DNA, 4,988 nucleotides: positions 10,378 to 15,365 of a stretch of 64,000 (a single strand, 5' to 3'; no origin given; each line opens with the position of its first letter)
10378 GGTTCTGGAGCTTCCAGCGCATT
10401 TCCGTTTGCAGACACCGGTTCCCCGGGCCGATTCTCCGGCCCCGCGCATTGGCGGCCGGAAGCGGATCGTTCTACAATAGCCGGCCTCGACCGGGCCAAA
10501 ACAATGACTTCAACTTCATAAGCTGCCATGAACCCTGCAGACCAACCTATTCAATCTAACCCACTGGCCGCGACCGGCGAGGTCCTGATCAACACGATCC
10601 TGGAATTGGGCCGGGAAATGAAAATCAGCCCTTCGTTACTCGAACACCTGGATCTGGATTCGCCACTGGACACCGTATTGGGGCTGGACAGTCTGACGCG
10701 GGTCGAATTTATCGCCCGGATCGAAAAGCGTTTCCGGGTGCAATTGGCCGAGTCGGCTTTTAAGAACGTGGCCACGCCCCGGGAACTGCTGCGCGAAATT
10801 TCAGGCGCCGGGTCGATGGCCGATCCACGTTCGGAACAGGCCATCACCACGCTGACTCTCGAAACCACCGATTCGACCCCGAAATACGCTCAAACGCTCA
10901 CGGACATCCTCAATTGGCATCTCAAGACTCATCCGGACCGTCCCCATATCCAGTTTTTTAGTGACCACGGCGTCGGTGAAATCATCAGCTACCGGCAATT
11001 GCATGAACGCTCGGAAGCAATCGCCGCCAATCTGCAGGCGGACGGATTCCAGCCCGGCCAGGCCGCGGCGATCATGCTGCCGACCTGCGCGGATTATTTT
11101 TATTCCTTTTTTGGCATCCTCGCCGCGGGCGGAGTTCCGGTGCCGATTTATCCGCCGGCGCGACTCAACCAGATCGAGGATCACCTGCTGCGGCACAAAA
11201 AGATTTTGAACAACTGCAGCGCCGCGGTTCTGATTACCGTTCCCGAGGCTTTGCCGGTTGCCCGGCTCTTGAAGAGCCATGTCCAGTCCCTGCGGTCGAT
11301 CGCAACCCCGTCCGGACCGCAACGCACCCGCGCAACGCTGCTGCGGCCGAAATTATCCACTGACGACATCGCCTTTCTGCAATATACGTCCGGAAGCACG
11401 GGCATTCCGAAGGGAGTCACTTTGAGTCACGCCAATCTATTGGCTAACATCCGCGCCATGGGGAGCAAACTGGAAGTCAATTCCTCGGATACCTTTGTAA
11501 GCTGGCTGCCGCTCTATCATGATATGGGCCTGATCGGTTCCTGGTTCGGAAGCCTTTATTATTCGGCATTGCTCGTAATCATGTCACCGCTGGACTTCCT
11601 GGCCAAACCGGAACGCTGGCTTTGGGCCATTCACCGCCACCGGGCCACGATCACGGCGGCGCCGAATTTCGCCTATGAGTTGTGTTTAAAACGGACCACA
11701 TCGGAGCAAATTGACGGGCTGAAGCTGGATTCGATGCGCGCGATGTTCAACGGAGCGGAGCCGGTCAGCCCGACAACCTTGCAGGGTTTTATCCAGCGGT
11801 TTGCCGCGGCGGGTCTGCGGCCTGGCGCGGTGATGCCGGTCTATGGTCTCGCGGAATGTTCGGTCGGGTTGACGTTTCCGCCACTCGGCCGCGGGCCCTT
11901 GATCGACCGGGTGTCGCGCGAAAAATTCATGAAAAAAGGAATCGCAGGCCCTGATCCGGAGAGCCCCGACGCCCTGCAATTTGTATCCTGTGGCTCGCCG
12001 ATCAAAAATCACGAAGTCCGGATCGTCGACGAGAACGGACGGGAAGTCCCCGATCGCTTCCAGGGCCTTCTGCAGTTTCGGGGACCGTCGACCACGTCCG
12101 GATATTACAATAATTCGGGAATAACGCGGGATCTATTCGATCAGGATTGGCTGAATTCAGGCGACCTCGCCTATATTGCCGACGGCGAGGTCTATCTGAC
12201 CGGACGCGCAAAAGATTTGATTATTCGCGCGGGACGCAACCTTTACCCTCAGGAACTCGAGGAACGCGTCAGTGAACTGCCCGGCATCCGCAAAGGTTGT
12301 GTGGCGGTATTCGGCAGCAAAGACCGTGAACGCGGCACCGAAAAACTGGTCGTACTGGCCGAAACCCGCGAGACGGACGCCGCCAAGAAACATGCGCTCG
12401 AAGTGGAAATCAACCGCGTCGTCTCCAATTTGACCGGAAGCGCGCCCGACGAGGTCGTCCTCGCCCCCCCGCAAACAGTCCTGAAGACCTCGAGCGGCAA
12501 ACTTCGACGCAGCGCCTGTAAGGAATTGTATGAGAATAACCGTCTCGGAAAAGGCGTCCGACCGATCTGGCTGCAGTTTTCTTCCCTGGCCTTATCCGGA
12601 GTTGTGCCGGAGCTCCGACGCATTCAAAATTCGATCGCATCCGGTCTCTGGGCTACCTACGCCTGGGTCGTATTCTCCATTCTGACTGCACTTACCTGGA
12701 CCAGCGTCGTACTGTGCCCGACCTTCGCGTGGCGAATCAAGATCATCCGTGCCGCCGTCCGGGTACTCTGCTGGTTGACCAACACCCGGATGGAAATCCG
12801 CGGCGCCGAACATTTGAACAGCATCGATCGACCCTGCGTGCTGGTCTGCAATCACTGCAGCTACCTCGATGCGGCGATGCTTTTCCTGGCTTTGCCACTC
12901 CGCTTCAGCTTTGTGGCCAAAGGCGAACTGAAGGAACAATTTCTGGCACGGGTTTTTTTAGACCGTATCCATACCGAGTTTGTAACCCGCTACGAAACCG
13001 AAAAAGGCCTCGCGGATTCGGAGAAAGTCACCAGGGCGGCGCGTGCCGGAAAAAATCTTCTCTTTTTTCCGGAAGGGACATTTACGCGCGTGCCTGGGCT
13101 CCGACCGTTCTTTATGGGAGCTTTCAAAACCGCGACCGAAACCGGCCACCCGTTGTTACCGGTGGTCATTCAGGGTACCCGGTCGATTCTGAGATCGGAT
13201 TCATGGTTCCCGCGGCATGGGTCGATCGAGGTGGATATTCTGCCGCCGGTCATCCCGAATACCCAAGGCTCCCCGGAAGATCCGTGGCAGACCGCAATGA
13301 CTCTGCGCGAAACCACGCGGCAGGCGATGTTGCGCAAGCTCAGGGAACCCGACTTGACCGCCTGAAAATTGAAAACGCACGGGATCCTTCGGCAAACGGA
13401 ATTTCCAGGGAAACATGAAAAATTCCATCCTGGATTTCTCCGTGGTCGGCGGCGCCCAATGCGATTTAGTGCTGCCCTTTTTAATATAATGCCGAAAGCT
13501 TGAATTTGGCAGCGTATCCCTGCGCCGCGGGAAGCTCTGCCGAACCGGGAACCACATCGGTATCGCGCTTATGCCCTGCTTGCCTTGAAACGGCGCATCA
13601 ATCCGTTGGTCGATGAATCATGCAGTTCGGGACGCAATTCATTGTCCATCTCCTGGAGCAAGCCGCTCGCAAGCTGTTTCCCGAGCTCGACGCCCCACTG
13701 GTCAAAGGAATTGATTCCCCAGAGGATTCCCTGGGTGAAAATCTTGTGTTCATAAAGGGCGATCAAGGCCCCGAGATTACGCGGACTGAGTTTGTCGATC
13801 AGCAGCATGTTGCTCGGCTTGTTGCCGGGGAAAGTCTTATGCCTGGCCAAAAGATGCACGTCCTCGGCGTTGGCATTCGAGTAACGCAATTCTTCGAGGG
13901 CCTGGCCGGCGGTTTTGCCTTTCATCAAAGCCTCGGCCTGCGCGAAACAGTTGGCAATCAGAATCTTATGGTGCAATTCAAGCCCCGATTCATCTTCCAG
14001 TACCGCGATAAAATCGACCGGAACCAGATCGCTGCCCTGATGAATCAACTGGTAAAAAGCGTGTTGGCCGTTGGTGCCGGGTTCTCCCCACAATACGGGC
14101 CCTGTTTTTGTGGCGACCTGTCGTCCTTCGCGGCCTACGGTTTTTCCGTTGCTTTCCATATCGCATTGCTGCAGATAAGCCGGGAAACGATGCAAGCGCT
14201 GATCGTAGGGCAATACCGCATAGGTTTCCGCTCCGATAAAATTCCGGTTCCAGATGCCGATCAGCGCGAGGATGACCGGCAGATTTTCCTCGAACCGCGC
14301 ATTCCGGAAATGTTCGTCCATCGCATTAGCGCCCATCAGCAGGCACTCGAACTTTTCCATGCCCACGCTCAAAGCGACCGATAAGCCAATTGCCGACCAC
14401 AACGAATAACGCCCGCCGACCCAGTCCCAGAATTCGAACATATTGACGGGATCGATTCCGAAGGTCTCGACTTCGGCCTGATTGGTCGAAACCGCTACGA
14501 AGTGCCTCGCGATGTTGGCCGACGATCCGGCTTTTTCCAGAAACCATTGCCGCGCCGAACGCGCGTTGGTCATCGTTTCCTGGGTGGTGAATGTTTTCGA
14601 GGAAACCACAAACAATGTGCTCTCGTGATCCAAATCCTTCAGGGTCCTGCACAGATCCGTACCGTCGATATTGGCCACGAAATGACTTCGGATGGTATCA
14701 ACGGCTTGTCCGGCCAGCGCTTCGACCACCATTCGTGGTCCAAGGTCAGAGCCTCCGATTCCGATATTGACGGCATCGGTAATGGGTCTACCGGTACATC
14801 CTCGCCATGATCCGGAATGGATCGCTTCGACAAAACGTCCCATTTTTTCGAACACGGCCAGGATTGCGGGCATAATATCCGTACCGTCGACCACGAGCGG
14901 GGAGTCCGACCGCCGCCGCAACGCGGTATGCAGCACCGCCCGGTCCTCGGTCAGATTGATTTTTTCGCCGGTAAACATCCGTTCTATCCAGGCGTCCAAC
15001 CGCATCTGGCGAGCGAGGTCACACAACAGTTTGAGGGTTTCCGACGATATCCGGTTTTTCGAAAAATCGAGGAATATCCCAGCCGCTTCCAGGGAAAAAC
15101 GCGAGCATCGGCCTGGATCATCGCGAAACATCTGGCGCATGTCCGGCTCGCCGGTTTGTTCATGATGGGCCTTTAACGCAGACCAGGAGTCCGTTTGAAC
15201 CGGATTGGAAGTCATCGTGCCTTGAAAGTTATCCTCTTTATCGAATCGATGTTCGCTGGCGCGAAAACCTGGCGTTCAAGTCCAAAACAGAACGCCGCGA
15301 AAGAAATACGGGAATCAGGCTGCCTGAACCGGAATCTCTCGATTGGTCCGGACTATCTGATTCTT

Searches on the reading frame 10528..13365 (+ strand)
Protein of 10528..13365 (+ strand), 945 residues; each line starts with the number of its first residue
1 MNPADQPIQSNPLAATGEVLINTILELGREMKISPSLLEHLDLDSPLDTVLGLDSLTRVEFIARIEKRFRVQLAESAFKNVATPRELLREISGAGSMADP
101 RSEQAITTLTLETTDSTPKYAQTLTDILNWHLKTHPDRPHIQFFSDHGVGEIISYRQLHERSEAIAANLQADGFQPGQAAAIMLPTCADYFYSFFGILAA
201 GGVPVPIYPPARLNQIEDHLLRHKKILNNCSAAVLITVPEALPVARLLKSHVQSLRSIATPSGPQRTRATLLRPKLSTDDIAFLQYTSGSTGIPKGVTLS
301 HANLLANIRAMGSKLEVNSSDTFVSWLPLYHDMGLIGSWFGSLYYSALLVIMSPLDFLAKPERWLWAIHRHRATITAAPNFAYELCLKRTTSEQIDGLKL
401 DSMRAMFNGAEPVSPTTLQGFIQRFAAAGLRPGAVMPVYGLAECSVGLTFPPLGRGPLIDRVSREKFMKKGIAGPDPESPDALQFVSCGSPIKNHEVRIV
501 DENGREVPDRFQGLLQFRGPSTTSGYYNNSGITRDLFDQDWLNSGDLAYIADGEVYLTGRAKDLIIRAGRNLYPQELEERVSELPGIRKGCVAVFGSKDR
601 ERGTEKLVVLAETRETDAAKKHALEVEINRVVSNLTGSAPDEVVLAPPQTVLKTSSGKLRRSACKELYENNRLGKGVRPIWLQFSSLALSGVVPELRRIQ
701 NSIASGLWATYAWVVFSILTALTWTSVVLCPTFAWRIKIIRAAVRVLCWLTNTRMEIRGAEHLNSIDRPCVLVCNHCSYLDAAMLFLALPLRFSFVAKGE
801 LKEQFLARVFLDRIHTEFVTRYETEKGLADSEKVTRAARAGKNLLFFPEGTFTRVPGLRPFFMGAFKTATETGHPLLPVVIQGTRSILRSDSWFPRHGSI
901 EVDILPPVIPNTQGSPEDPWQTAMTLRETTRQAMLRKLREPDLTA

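Call 20: search_protein_families(library=ncbifam, proteins=[window:10528-13365:+])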
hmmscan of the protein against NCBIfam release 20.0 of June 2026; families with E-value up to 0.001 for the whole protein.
window:10528-13365:+ (945 aa): 110 families (the best 25 are shown)
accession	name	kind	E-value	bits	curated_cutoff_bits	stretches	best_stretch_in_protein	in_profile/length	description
NF006624.1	PRK09192.1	subfamily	3.8e-122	408.5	600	1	142-670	33-562/567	fatty acyl-AMP ligase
NF005850.0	PRK07768.1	subfamily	7.2e-118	394.2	572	1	153-668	30-543/545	long-chain-fatty-acid--CoA ligase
NF004282.0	PRK05691.1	subfamily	1.5e-112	376.4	4090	1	121-673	8-563/4334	non-ribosomal peptide synthase/polyketide synthase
NF004509.1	PRK05850.1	subfamily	2.9e-92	309.8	775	1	125-672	6-572/578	fatty-acid--AMP ligase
NF038339.3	FAAL_FadD32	equivalog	1.9e-90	303.7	975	1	147-677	47-617/625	long-chain-fatty-acid--AMP ligase FadD32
NF009124.0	PRK12476.1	subfamily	4.2e-89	299.3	922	1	146-674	62-610/612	fatty acyl-AMP ligase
NF040633.1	FadD32_Coryne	exception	2.8e-87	293.5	875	1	144-669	52-613/614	FadD32-like long-chain-fatty-acid--AMP ligase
NF004510.0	PRK05851.1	equivalog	1.2e-82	277.8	621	1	154-669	33-521/525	long-chain-fatty acid--ACP ligase MbtM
NF038337.1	FAAL_FadD21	exception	5.8e-77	259.5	1100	1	148-672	34-573/579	fatty-acid--AMP ligase FAAL21/FadD21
NF004837.0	PRK06187.1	subfamily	8.9e-71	238.7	476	1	119-671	5-525/531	long-chain-fatty-acid--CoA ligase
NF038338.1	FAAL_FadD28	exception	5.4e-67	226.4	1100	1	147-672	33-574/580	fatty-acid--AMP ligase FAAL28/FadD28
NF004114.0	PRK05605.1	equivalog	2.1e-52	178.2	766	3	488-629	393-534/575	long-chain-fatty-acid--CoA ligase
NF006386.0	PRK08633.1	equivalog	5.1e-48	163.6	1221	2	264-631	767-1112/1147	acyl-[ACP]--phospholipid O-acyltransferase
TIGR01733.1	AA-adenyl-dom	subfamily_domain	8.1e-48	163.2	317.4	1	154-592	1-409/409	amino acid adenylation domain-containing protein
NF005291.0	PRK06814.1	equivalog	1e-45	156.1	1349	2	146-446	652-946/1140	acyl-[ACP]--phospholipid O-acyltransferase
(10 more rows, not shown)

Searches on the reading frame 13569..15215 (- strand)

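Call 20: search_protein_families(library=ncbifam, proteins=[window:13569-15215:-])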
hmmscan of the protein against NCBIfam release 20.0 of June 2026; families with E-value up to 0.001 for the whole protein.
window:13569-15215:- (548 aa): 7 families
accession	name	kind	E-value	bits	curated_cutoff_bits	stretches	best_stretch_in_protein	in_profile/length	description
NF001211.0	PRK00179.1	equivalog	5.7e-251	833.7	492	1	3-547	4-543/544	glucose-6-phosphate isomerase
NF010695.0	PRK14095.1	equivalog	4.2e-132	441.5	703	1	32-531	32-521/536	glucose-6-phosphate isomerase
NF010696.0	PRK14096.1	equivalog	2e-69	234.5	671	1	43-531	18-472/528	glucose-6-phosphate isomerase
NF003016.0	PRK03868.1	equivalog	8.8e-39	133.5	487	1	145-521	58-408/410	glucose-6-phosphate isomerase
NF010697.0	PRK14097.1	equivalog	2.7e-25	88.8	443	2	148-359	76-295/448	glucose-6-phosphate isomerase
NF007080.0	PRK09533.1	equivalog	6.7e-19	67.2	712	1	142-359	453-667/949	bifunctional transaldolase/phosoglucose isomerase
NF040629.1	PGI_Meth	equivalog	3.7e-15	56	350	1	147-515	63-394/396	glucose-6-phosphate isomerase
